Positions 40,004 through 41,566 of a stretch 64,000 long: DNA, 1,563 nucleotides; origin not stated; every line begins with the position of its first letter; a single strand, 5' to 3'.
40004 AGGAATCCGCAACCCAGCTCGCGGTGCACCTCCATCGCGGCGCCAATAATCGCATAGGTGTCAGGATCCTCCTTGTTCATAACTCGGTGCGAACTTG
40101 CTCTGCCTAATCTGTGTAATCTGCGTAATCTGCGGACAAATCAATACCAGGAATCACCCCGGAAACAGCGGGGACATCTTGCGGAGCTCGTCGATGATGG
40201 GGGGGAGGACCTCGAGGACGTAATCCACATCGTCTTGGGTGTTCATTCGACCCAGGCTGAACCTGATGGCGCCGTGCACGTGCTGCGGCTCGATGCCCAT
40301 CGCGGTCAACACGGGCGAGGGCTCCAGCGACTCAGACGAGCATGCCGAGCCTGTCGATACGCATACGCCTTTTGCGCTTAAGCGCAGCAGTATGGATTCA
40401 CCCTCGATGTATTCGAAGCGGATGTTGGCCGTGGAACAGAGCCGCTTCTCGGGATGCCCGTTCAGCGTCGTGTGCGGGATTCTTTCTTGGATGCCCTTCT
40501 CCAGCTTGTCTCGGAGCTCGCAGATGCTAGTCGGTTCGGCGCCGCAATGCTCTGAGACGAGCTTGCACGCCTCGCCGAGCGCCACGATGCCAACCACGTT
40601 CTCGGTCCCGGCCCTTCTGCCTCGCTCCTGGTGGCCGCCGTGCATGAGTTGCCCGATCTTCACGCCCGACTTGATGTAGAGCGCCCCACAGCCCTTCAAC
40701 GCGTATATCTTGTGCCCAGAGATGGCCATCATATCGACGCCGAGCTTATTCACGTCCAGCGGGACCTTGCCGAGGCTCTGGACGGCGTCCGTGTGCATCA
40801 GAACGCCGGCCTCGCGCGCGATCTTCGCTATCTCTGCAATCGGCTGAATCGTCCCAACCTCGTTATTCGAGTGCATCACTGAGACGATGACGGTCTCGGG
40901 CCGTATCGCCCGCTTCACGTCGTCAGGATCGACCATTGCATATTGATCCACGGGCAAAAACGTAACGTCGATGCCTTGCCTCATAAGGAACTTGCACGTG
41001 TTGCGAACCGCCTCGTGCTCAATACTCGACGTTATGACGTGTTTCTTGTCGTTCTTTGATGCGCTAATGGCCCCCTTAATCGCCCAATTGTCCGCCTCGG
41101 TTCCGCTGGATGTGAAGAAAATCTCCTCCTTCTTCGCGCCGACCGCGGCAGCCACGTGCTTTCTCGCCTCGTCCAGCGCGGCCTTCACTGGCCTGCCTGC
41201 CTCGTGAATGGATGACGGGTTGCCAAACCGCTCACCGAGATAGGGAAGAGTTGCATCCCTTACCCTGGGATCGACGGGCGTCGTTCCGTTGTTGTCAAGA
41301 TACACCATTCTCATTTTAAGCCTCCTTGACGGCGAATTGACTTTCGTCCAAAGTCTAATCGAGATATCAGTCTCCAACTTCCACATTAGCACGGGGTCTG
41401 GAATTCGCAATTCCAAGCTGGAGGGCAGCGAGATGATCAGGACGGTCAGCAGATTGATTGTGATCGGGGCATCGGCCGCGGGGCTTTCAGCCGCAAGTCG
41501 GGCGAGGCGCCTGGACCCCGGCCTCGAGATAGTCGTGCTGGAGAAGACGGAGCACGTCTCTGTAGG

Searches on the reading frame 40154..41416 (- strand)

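Call 61: search_protein_families(library=pfam, proteins=[window:40154-41416:-], max_evalue=0.00001)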
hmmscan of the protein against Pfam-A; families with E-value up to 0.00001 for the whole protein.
window:40154-41416:- (420 aa): 4 families
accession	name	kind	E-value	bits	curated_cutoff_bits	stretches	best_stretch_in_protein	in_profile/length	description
PF00266.25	Aminotran_5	-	3.5e-85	286.6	21.5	1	38-400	1-371/371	Aminotransferase class-V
PF01041.23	DegT_DnrJ_EryC1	-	2.3e-08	34.1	19.8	1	98-217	41-152/360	DegT/DnrJ/EryC1/StrS aminotransferase family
PF01212.27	Beta_elim_lyase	-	4.2e-07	30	27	1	85-211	38-169/288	Beta-eliminating lyase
PF01053.26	Cys_Met_Meta_PP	-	1.4e-06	27.5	27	1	88-236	61-198/381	Cys/Met metabolism PLP-dependent enzyme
